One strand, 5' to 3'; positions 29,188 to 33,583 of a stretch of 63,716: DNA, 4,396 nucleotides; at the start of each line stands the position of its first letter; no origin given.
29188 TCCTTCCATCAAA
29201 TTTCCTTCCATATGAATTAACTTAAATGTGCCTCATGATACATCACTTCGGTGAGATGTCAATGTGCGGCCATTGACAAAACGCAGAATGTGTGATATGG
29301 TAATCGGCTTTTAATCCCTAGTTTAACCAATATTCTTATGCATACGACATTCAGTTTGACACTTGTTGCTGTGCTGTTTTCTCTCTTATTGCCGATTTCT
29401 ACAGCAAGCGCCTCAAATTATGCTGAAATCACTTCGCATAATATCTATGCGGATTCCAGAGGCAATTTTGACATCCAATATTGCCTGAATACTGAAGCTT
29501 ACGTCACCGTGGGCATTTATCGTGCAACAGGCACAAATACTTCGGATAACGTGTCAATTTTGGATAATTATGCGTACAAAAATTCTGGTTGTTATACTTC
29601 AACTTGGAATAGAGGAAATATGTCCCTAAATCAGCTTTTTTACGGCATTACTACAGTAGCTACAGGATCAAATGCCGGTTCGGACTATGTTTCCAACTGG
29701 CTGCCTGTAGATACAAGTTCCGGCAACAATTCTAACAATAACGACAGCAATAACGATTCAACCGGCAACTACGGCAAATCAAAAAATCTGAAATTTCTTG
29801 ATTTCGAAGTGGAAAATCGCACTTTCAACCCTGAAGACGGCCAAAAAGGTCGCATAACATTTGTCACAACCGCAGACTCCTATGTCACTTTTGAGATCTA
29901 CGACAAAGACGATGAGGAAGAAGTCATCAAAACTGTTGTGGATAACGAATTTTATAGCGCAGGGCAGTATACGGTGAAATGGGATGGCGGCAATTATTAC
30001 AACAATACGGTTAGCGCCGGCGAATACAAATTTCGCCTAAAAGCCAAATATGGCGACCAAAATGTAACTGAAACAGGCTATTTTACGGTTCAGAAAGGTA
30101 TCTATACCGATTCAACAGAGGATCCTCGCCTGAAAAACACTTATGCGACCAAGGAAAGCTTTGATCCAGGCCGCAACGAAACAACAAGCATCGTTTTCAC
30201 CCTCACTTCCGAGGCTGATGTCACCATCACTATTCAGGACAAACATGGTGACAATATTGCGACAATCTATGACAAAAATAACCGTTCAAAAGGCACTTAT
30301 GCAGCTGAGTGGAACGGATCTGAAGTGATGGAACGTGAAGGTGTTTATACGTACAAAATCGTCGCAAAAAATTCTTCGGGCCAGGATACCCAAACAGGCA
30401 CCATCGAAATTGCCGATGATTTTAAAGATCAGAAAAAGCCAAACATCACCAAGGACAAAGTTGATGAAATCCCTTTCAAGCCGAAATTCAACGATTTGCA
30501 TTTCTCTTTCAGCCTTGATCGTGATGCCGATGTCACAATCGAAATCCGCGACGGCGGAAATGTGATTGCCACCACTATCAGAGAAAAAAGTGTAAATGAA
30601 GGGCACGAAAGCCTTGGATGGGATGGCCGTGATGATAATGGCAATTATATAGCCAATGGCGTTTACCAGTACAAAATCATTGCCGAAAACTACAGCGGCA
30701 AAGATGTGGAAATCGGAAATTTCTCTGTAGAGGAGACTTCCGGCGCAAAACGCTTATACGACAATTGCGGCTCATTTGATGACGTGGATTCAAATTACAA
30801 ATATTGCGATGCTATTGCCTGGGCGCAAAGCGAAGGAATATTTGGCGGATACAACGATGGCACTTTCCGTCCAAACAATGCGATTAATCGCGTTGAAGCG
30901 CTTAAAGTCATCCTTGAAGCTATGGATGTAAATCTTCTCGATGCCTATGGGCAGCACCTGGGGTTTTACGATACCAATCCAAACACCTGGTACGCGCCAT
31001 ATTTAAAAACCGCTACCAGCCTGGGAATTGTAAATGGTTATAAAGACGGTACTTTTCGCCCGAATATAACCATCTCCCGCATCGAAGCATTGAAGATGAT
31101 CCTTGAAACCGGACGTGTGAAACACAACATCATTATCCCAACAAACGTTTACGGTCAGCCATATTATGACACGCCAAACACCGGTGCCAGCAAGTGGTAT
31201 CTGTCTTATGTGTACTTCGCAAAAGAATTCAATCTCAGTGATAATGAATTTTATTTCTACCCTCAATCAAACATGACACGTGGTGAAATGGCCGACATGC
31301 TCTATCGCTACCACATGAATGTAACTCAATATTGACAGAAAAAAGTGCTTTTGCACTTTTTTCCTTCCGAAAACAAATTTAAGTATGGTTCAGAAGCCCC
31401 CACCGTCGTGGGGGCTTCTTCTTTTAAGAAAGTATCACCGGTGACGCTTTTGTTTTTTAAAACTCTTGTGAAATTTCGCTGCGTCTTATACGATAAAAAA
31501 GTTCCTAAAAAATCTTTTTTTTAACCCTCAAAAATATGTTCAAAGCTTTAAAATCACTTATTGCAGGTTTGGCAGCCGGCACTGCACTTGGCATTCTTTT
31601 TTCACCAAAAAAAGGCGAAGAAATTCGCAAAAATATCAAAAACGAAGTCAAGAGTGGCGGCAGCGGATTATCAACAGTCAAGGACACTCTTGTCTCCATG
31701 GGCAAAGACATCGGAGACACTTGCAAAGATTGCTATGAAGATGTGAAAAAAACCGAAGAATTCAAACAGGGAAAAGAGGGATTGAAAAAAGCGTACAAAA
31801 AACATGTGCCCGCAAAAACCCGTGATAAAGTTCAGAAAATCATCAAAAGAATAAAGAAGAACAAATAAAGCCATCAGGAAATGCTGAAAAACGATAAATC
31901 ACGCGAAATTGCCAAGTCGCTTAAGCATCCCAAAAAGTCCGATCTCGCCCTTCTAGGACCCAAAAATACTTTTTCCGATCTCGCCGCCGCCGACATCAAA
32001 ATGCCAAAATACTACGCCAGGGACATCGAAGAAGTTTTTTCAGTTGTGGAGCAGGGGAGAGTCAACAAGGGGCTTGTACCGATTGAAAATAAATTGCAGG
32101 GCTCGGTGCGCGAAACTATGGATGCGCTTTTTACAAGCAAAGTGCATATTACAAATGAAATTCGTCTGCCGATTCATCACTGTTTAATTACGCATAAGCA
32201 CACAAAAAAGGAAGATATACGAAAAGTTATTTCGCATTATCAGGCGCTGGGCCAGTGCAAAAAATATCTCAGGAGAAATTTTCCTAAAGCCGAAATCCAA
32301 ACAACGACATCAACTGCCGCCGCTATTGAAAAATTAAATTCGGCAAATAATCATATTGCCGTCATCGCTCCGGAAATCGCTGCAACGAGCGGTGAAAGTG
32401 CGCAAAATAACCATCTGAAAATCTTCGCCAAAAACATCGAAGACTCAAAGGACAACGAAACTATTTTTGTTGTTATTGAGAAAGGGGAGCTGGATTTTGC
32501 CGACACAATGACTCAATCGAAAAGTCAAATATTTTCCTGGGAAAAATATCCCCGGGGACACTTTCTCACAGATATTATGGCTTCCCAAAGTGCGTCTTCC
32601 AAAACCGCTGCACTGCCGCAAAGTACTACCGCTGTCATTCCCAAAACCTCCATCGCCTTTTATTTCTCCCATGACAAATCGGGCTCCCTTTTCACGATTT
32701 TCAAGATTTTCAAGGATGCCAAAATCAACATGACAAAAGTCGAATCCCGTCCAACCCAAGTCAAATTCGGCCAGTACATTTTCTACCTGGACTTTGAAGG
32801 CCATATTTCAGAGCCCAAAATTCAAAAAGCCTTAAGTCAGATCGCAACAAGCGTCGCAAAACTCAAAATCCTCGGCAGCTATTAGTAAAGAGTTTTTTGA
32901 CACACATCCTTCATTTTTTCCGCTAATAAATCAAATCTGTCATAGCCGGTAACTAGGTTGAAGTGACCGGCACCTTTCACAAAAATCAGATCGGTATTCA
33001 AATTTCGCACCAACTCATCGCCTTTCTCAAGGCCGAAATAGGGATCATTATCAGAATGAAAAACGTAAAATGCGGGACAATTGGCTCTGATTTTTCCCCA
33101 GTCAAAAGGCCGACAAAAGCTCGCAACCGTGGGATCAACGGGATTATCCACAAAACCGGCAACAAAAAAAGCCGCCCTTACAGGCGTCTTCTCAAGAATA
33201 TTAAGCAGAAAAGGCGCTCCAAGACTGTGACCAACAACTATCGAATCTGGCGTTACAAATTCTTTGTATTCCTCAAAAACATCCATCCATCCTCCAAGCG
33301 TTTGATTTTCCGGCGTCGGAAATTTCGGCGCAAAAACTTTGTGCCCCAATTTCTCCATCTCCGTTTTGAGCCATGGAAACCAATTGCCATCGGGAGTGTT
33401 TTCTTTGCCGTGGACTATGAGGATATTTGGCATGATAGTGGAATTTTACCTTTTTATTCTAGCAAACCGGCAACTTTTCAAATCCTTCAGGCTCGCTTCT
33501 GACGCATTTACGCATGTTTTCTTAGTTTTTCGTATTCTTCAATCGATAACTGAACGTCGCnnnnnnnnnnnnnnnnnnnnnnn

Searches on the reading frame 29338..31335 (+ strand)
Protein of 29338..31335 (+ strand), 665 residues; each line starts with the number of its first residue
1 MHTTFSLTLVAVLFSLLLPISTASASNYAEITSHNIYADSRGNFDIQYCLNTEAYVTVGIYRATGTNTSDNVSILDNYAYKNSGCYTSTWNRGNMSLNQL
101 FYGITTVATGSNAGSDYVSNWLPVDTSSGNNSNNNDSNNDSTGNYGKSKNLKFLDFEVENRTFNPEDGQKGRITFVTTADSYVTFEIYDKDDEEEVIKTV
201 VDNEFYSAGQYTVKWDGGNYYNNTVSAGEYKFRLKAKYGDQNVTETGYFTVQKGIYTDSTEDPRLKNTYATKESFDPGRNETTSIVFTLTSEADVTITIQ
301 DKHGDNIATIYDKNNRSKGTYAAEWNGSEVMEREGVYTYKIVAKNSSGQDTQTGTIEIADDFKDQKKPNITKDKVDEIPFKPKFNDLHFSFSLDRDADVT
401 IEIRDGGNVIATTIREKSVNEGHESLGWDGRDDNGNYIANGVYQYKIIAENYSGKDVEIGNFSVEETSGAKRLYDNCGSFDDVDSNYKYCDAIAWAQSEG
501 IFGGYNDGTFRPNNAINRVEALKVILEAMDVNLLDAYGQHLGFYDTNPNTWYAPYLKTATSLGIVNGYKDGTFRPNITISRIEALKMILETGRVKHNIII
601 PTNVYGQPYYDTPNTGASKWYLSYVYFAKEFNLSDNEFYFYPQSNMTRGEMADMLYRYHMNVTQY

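Call 11: search_protein_families(library=pfam, proteins=[window:29338-31335:+], max_evalue=0.001)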
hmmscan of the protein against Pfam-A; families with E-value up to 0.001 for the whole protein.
window:29338-31335:+ (665 aa): 3 families
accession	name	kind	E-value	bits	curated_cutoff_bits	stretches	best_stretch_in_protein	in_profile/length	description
PF00395.25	SLH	-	7.4e-29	99.9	20.8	2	479-521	1-43/44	S-layer homology domain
PF13860.13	FlgD_ig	-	3.1e-26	91.6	27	3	389-450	14-76/79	FlgD Ig-like domain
PF13585.12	CHU_C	-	1.1e-06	29.1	27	0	277-357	12-85/86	CHU_C Type IX secretion signal domain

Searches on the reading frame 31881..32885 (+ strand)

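Call 10: search_protein_families(library=pfam, proteins=[window:31881-32885:+], max_evalue=0.001)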
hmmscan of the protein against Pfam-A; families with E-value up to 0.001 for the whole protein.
window:31881-32885:+ (334 aa): 2 families
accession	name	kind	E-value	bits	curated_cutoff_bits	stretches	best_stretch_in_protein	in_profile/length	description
PF00800.23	PDT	-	7.1e-52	176.3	25.2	1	23-201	2-178/181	Prephenate dehydratase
PF01842.31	ACT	-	1.7e-09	37.7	27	1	262-322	6-65/66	ACT domain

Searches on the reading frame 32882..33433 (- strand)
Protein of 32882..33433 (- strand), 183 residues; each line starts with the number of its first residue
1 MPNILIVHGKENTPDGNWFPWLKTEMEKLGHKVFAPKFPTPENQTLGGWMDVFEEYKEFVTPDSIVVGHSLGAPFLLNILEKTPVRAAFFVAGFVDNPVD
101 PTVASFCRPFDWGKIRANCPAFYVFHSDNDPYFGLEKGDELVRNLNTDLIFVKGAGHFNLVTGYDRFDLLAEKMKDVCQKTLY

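Call 11: search_protein_families(library=pfam, proteins=[window:32882-33433:-], max_evalue=0.001)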
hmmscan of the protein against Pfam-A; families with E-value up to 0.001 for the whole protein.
window:32882-33433:- (183 aa): 2 families
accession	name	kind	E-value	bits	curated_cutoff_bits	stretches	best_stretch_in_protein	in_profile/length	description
PF06821.19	Ser_hydrolase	-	2.5e-19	70.3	22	1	4-169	1-165/172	Serine hydrolase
PF12697.13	Abhydrolase_6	-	6.7e-06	27.3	26.3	0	4-99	1-100/217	Alpha/beta hydrolase family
